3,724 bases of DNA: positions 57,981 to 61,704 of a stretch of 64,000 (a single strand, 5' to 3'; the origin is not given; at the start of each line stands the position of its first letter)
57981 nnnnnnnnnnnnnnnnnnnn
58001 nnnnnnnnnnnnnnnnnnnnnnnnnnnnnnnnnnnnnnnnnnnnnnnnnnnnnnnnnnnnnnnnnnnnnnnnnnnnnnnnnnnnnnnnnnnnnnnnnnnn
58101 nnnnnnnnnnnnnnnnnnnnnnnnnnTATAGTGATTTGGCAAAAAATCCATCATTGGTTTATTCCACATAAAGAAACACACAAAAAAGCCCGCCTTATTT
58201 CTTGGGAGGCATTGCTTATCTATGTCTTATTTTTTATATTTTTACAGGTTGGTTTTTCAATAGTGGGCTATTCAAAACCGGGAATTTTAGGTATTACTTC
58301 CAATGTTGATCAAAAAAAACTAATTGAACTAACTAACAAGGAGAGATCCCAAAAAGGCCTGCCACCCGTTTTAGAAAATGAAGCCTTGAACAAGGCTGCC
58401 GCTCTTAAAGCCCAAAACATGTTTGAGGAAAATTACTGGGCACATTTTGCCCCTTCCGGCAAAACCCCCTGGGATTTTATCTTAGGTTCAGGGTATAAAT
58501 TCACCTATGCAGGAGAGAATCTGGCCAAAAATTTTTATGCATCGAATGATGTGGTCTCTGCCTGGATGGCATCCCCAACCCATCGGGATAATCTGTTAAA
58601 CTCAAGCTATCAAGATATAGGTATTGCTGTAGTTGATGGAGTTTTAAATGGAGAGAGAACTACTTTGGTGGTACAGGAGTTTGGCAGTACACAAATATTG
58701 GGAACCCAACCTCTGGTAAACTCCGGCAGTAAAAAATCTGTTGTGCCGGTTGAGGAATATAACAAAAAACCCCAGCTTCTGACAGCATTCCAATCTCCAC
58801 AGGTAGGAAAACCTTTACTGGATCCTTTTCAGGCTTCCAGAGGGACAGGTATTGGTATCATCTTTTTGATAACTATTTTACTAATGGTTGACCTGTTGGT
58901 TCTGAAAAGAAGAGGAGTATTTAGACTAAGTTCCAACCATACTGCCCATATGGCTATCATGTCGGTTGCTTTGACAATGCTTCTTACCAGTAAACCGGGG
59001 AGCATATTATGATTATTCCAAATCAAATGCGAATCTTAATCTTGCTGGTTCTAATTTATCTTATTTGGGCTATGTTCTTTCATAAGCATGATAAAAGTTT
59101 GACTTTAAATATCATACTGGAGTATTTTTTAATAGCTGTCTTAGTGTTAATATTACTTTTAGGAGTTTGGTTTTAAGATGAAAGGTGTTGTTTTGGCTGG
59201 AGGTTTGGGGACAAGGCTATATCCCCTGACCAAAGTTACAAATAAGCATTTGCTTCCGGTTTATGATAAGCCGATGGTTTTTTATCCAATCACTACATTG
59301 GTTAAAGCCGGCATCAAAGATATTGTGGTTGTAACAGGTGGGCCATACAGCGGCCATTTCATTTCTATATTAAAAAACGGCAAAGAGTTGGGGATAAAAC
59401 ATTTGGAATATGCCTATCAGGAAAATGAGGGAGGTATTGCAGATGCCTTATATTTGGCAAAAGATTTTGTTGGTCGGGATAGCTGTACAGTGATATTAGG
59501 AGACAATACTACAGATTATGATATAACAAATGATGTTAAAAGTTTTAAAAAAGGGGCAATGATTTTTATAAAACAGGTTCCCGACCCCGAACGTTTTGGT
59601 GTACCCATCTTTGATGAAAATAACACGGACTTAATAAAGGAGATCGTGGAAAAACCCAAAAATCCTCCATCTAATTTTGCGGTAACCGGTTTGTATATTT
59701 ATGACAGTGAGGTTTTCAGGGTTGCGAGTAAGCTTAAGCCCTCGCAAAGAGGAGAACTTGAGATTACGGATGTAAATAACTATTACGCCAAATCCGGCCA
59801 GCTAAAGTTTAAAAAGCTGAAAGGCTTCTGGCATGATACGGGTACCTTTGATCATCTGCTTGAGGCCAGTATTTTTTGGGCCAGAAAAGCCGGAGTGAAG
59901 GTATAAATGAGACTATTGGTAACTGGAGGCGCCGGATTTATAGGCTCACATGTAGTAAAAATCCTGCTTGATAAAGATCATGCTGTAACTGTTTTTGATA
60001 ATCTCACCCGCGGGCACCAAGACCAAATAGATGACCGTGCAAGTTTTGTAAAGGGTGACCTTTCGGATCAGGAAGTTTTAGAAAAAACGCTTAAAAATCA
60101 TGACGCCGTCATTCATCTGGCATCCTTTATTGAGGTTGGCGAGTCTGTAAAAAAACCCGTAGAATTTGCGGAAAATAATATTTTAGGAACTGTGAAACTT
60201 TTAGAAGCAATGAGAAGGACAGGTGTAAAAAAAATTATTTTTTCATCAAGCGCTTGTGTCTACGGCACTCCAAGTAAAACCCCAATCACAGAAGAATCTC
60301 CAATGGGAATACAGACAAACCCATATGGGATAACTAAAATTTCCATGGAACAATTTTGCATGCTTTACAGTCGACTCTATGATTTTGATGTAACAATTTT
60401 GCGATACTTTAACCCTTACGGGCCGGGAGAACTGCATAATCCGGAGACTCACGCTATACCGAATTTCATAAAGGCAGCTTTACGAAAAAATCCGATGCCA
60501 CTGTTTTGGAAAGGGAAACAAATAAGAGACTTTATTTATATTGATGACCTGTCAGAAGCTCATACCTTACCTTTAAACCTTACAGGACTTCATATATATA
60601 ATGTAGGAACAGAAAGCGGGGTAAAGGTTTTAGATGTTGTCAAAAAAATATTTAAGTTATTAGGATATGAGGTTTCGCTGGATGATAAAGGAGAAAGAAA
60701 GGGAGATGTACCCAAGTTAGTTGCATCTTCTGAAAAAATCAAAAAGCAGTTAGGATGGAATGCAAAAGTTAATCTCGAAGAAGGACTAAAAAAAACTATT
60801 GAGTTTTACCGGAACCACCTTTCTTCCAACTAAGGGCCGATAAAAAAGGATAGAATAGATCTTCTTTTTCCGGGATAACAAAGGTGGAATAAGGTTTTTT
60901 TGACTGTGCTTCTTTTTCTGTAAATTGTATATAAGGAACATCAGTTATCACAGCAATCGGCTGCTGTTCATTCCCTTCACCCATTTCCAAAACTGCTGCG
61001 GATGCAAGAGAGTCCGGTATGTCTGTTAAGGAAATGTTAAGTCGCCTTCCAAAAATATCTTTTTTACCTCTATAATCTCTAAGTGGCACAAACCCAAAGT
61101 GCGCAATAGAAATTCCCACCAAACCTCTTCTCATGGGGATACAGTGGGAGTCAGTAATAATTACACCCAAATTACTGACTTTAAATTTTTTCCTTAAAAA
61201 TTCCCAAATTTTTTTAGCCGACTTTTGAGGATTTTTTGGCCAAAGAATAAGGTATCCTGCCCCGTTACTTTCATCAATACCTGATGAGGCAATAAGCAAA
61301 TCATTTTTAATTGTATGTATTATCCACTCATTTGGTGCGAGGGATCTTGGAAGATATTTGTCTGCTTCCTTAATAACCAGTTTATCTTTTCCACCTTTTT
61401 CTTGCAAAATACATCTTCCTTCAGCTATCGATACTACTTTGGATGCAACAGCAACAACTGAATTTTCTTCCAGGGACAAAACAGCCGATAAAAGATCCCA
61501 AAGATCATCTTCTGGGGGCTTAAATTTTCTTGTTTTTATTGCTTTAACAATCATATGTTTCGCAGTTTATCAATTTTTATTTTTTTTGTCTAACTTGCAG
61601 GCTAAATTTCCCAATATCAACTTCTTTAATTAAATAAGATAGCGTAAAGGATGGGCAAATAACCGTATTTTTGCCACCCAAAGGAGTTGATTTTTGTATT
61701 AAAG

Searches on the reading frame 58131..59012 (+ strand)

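Call 57: search_protein_families(library=pfam, proteins=[window:58131-59012:+], max_evalue=0.001)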
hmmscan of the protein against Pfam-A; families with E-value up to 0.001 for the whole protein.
window:58131-59012:+ (293 aa): 1 family
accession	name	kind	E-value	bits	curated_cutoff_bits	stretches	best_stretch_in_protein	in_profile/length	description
PF00188.32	CAP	-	4.8e-18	66.5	21.1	1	66-170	2-105/117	Cysteine-rich secretory protein family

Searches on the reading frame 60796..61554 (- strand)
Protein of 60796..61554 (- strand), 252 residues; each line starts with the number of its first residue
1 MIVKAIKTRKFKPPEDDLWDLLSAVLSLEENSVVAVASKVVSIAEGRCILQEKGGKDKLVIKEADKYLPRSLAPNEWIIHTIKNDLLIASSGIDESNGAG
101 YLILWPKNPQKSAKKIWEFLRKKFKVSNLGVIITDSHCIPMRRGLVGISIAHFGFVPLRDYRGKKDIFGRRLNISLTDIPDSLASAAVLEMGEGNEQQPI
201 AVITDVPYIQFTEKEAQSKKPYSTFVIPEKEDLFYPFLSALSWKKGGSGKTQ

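Call 57: search_protein_families(library=pfam, proteins=[window:60796-61554:-], max_evalue=0.001)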
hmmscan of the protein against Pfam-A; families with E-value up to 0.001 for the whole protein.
window:60796-61554:- (252 aa): 1 family
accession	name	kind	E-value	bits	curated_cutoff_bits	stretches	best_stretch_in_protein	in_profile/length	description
PF01996.21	F420_ligase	-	4e-35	121.7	25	1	14-204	9-217/218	F420-0:Gamma-glutamyl ligase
